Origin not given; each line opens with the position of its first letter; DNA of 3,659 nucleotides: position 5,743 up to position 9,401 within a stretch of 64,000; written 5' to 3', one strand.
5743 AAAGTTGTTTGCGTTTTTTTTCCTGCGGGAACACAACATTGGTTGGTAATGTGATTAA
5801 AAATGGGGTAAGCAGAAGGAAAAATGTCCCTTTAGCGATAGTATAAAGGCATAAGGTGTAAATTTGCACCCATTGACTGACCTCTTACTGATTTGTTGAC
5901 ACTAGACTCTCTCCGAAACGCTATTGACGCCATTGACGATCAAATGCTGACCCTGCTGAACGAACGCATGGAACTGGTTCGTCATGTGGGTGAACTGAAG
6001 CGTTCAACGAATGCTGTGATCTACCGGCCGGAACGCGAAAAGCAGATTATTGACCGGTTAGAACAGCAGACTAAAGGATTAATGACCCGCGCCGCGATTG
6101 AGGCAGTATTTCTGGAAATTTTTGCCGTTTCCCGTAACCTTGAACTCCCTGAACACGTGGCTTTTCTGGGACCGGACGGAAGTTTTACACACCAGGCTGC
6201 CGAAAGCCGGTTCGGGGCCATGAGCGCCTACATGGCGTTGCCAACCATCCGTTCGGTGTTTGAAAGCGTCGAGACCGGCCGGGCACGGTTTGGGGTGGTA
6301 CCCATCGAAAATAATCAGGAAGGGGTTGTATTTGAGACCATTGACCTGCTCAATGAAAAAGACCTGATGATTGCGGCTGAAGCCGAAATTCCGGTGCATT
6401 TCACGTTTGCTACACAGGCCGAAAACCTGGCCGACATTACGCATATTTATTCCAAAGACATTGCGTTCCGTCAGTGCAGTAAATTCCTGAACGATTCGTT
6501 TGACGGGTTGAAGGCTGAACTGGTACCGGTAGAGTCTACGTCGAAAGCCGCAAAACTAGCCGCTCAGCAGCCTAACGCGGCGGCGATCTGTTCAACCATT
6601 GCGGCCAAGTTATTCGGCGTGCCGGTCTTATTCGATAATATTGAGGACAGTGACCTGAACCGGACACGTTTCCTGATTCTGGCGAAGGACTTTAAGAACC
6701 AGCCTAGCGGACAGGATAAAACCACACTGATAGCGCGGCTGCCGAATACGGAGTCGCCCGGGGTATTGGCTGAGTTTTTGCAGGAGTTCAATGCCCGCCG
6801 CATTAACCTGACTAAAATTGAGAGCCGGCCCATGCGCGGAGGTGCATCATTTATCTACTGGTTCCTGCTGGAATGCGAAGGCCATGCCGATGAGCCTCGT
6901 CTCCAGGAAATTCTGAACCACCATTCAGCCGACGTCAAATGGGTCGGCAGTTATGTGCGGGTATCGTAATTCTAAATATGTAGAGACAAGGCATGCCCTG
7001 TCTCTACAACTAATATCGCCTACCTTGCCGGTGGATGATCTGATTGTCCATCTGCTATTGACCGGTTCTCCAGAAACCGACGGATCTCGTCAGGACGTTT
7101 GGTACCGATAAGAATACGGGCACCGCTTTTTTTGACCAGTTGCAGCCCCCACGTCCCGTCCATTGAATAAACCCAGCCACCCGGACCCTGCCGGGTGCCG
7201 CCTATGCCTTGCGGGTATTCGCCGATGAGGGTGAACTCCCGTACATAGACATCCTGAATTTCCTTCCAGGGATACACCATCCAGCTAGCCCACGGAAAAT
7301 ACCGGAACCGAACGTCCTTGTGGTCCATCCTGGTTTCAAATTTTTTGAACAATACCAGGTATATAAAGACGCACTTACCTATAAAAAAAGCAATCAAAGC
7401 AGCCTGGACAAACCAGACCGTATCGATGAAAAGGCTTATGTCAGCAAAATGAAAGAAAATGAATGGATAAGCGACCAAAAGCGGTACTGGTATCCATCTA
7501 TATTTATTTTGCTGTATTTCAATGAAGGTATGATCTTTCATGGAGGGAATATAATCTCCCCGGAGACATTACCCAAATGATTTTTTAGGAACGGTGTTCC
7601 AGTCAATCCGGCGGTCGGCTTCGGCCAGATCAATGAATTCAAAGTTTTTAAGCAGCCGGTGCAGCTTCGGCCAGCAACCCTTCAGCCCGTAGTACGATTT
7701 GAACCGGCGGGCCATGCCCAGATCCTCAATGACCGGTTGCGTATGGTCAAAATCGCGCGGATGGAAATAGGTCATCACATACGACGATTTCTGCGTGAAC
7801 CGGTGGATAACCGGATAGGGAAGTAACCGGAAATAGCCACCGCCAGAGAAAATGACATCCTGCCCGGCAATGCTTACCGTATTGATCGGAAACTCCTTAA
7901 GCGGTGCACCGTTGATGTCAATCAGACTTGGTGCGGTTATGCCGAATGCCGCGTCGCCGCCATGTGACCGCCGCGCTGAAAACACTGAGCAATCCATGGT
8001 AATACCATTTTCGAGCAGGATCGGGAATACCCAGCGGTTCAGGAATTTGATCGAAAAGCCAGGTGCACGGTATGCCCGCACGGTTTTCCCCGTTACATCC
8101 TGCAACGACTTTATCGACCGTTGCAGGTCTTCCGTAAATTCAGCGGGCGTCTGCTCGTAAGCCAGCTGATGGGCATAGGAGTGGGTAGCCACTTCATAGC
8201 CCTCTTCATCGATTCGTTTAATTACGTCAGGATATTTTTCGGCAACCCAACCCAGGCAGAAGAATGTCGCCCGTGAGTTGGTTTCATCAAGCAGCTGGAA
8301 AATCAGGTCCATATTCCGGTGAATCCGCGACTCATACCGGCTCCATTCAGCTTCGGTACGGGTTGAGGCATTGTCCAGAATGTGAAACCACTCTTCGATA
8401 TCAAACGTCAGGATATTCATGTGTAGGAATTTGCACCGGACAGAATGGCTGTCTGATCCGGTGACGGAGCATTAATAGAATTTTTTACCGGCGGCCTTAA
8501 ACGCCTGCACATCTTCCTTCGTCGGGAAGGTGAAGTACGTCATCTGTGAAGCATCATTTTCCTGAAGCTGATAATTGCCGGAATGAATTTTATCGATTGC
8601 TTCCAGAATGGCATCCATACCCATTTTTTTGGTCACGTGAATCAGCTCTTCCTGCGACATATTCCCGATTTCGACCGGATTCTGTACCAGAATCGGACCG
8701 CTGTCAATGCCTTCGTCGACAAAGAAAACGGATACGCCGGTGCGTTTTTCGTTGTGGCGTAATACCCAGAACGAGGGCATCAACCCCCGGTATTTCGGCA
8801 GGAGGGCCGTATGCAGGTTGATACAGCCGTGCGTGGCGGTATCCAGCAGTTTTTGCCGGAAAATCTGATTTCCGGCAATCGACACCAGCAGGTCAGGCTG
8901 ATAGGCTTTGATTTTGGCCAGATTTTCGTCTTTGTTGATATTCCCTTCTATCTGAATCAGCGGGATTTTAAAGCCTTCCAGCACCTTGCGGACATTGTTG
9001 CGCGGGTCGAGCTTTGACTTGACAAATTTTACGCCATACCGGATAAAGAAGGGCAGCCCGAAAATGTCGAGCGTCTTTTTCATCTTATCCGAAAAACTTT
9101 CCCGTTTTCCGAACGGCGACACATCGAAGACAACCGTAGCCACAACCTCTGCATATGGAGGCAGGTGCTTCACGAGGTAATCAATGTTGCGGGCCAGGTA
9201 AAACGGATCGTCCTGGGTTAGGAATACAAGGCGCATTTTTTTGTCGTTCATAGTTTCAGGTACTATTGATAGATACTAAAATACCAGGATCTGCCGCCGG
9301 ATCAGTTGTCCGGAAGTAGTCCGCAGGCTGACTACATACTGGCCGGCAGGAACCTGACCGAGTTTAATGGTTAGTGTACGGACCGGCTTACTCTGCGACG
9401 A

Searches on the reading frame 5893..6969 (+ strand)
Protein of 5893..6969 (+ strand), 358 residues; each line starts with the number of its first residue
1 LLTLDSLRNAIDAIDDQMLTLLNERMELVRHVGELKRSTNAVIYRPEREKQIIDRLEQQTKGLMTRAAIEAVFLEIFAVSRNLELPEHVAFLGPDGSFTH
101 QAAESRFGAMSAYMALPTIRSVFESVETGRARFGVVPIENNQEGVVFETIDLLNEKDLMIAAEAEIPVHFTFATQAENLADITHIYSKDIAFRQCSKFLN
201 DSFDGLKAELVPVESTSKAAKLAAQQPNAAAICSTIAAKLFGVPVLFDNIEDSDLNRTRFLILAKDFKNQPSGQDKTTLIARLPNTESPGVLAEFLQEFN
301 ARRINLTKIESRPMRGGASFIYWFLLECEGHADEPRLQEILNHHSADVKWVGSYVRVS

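Call 47: search_protein_families(library=pfam, proteins=[window:5893-6969:+], max_evalue=0.01)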
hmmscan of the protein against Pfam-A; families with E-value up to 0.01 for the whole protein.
window:5893-6969:+ (358 aa): 3 families
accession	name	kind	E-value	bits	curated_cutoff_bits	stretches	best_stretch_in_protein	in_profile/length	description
PF00800.23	PDT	-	8e-53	179.4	25.2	1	89-266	1-179/181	Prephenate dehydratase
PF01817.26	CM_2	-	8.4e-23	80.8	27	1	7-84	1-79/80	Chorismate mutase type II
PF01842.31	ACT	-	4.8e-07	29.9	27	1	289-333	11-55/66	ACT domain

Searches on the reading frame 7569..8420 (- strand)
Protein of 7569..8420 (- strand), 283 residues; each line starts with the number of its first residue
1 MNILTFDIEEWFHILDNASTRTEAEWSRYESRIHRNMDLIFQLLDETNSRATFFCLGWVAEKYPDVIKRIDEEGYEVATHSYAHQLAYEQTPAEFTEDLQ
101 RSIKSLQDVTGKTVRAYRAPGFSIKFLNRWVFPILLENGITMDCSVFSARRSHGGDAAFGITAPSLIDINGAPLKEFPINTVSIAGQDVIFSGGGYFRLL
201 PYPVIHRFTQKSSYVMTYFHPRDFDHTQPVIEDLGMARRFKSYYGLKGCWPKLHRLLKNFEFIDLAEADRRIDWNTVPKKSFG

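Call 15: search_protein_families(library=pfam, proteins=[window:7569-8420:-], max_evalue=0.001)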
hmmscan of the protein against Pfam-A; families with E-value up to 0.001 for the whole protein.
window:7569-8420:- (283 aa): 2 families
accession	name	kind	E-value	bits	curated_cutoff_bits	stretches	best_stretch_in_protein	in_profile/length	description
PF11959.13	DUF3473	-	5.7e-31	107.6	29.6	1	144-267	1-127/130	Domain of unknown function (DUF3473)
PF01522.26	Polysacc_deac_1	-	6.4e-20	71.8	23.1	1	36-122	20-106/124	Polysaccharide deacetylase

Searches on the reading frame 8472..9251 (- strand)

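Call 15: search_protein_families(library=pfam, proteins=[window:8472-9251:-], max_evalue=0.001)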
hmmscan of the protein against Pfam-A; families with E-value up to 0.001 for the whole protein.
window:8472-9251:- (259 aa): 1 family
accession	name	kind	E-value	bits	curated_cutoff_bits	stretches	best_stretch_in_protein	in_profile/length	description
PF00551.24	Formyl_trans_N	-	4.6e-24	85.6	26.1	1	106-217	67-179/181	Formyl transferase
